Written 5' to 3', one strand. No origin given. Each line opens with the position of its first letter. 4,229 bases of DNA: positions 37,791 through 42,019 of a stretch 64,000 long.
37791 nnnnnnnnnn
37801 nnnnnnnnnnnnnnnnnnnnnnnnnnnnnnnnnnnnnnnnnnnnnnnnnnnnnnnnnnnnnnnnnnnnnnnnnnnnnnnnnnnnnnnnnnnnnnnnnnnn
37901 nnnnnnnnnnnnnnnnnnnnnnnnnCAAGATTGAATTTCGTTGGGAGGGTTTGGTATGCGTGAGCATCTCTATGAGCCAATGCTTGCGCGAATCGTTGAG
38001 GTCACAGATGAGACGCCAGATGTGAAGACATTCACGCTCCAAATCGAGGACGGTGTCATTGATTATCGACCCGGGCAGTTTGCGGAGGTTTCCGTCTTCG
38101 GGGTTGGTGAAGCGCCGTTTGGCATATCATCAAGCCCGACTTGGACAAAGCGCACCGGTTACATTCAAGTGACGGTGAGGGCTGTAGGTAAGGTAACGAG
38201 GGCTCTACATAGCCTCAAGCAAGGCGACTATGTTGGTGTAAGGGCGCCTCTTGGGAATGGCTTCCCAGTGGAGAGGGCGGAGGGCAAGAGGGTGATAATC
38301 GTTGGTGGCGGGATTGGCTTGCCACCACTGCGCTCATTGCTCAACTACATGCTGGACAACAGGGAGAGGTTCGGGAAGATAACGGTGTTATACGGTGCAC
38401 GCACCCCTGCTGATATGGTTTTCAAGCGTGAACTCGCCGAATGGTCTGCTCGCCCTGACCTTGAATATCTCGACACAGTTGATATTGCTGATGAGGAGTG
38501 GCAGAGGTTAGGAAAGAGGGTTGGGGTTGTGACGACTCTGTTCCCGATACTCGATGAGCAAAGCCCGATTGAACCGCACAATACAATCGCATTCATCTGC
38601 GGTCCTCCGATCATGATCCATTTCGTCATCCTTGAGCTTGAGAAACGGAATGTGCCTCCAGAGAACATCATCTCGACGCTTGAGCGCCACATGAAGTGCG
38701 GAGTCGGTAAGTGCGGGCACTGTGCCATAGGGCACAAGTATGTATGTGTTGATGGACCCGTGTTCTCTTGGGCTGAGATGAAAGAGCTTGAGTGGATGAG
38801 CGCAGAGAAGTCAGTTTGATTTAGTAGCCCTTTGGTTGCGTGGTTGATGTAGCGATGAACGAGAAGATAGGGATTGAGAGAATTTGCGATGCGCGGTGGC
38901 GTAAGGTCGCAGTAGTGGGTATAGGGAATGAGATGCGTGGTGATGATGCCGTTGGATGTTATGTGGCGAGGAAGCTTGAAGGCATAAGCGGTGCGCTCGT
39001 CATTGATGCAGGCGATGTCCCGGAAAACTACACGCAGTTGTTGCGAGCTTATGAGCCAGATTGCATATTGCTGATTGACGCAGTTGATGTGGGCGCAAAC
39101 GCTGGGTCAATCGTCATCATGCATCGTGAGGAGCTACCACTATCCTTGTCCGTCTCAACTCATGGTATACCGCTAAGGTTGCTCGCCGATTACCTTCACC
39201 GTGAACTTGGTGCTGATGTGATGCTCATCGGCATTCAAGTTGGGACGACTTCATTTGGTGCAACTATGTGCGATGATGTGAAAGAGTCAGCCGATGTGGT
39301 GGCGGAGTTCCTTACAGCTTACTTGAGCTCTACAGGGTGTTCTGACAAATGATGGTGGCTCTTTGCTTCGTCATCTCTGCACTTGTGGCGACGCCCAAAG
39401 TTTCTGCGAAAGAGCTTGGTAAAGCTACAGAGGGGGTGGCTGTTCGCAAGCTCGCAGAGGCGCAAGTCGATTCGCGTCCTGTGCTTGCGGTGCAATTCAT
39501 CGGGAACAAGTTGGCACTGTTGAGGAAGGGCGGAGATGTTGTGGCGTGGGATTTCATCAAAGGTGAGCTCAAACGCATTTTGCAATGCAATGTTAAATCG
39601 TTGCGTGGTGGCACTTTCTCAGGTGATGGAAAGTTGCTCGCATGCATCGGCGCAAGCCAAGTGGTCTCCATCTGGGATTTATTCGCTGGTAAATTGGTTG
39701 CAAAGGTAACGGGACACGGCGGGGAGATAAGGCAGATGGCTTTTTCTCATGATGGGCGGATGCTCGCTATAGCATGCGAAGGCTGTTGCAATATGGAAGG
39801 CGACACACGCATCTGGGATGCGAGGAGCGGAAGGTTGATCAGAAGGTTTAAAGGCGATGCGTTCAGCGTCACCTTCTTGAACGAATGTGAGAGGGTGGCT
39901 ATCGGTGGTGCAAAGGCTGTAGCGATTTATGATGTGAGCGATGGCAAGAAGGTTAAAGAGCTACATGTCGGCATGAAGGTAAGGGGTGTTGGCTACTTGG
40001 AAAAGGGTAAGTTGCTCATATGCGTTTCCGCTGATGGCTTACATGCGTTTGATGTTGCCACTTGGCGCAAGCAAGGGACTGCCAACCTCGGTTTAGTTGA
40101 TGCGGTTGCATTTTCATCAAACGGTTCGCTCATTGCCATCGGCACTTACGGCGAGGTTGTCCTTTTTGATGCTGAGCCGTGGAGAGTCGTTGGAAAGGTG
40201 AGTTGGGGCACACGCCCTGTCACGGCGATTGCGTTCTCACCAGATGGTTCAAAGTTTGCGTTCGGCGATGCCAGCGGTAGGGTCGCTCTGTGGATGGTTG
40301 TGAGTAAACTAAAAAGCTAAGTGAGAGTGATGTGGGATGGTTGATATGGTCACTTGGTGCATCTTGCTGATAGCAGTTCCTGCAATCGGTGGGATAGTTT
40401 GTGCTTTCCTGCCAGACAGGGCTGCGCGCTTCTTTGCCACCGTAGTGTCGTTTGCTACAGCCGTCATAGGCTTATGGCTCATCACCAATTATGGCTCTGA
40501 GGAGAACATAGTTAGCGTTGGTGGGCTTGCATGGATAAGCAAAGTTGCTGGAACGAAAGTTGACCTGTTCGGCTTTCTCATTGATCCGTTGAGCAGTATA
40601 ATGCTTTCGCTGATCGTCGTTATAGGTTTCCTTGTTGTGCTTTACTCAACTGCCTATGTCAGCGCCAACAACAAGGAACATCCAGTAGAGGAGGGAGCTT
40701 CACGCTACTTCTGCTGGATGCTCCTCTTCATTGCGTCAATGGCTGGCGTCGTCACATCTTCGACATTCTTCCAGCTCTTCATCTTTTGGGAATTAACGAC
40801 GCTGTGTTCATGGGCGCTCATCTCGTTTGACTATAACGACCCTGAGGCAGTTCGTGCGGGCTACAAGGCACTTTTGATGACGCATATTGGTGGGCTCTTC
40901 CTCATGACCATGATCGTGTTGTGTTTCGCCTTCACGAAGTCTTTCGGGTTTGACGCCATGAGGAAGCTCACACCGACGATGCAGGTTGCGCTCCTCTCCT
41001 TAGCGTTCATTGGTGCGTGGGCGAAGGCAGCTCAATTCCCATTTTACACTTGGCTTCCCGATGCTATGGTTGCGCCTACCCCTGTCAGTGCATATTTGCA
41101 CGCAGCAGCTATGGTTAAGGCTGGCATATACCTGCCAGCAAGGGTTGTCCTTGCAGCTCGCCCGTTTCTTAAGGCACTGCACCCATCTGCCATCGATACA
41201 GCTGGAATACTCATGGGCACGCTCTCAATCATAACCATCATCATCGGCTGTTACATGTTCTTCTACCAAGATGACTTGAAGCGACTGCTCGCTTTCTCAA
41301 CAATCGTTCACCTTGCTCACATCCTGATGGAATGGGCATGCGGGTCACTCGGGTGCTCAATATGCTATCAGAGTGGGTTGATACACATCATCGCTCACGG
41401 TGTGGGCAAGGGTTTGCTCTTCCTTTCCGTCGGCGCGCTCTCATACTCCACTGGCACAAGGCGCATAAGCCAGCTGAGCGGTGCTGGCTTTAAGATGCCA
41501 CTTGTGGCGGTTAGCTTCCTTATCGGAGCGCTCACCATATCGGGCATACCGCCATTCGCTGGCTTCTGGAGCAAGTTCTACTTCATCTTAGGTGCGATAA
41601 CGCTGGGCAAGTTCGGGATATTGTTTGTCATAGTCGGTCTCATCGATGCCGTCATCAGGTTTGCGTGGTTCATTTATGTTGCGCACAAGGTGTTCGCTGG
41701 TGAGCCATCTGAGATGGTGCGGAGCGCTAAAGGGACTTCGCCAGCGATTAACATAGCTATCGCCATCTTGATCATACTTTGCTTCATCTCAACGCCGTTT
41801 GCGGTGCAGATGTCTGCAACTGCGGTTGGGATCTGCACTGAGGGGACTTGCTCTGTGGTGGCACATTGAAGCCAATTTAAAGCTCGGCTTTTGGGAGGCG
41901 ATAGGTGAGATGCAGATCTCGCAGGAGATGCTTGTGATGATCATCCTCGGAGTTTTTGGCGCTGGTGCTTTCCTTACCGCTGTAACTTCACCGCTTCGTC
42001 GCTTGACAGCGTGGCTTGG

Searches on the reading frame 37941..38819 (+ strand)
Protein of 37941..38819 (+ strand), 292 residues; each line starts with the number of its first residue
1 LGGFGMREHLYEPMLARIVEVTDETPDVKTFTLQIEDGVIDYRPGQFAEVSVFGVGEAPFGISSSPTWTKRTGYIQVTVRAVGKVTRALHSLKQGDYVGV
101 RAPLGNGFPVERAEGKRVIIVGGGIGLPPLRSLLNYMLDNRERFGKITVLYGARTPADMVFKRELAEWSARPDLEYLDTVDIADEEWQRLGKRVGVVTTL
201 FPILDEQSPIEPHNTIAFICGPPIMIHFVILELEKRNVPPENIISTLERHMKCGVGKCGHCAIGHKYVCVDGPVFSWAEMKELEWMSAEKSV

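Call 6: search_protein_families(library=pfam, proteins=[window:37941-38819:+])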
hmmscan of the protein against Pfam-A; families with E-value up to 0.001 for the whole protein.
window:37941-38819:+ (292 aa): 3 families
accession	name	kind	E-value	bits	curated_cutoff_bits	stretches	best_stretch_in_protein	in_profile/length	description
PF00175.26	NAD_binding_1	-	5.4e-15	56.4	22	1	121-229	2-107/109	Oxidoreductase NAD-binding domain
PF10418.14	DHODB_Fe-S_bind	-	4e-11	42.9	23.9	1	248-279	1-39/41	Iron-sulfur cluster binding domain of dihydroorotate dehydrogenase B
PF00970.30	FAD_binding_6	-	1.6e-06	28.8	21.1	1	17-106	3-96/99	Oxidoreductase FAD-binding domain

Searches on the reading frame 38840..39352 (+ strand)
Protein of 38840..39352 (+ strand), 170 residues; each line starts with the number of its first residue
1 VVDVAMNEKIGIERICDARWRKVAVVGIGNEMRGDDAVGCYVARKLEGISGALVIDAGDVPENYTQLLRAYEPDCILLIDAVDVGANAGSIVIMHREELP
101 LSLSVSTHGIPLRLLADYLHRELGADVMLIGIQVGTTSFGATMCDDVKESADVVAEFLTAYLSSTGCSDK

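Call 6: search_protein_families(library=pfam, proteins=[window:38840-39352:+])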
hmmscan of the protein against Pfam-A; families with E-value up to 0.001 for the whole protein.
window:38840-39352:+ (170 aa): 1 family
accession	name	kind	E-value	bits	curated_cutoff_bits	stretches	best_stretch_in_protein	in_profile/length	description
PF01750.23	HycI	-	4.3e-13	49.7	23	1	52-156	17-125/130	Hydrogenase maturation protease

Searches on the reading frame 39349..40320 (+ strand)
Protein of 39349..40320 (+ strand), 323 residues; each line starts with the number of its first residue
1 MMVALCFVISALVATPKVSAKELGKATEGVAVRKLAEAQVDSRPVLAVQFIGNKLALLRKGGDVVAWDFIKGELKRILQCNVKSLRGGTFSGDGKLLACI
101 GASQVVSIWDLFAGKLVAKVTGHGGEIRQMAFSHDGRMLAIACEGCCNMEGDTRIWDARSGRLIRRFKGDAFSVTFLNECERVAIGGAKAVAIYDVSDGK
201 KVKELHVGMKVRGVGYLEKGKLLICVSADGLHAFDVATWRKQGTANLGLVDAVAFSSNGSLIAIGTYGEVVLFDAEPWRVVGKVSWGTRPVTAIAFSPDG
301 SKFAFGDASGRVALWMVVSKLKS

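Call 6: search_protein_families(library=pfam, proteins=[window:39349-40320:+])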
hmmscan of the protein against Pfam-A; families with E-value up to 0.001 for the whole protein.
window:39349-40320:+ (323 aa): 30 families (the best 25 are shown)
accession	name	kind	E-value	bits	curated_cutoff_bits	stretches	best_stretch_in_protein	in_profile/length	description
PF25174.1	Beta-prop_THOC3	-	5.3e-31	108.1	305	2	152-318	70-243/272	THOC3 beta-propeller domain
PF24814.1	WD40_Prp19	-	5e-23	82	320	2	67-229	118-281/281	Prp19 WD40 domain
PF25173.1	Beta-prop_WDR3_1st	-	3.1e-22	79.6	154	2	46-140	35-129/184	WDR3 first beta-propeller domain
PF23414.1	Beta-prop_EML_2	-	1.2e-18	67.9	90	2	249-321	41-114/266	Echinoderm microtubule-associated protein second beta-propeller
PF00400.38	WD40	-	4.4e-17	62.2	27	1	114-157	1-39/39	WD domain, G-beta repeat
PF24807.1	WD40_CDC20-Fz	-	6.1e-16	59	200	1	31-243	40-254/292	CDC20/Fizzy WD40 domain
PF25175.1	Beta-prop_WDR5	-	1.6e-15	57.6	250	1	74-239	2-168/296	WDR5 beta-propeller domain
PF24817.1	WD40_WDHD1_1st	-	2.7e-15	56.8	109.9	2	160-320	78-254/291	WDHD1 first WD40 domain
PF12894.13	ANAPC4_WD40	-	9.9e-15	55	22.9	1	122-177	36-86/91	Anaphase-promoting complex subunit 4 WD40 domain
PF25168.1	Beta-prop_WDR36-Utp21_2nd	-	2.5e-13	50.5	84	1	62-194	179-307/335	WDR36/Utp21 second beta-propeller domain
PF25171.1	Beta-prop_WDR36-Utp21_1st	-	5.4e-12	46.1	80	0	250-315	153-220/266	WDR36/Utp21 first beta-propeller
PF24780.1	WD40_MABP1-WDR62_1st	-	1.5e-10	41.3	496.3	0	61-139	17-97/328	MABP1/WDR62 first WD40 domain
PF23389.1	Beta-prop_WDR19_1st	-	2.3e-09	37.2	27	1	93-146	9-60/325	WDR19 first beta-propeller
PF24796.1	WDR55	-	6.3e-09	35.7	200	1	61-168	28-134/296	WDR55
PF24782.2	WD40_MABP1-WDR62_2nd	-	9.5e-09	35.1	290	1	94-147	282-336/341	MABP1/WDR62 second WD40 domain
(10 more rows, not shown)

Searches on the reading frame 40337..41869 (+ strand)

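Call 6: search_protein_families(library=pfam, proteins=[window:40337-41869:+])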
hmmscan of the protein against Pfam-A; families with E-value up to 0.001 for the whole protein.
window:40337-41869:+ (510 aa): 2 families
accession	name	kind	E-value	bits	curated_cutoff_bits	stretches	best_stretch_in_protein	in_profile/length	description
PF00361.26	Proton_antipo_M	-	1.7e-53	182.2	21.5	1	143-431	3-286/294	NADH:quinone oxidoreductase/Mrp antiporter, TM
PF00662.26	Proton_antipo_N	-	3.7e-10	40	24.5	1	66-110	1-43/51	NADH-Ubiquinone oxidoreductase (complex I), chain 5 N-terminus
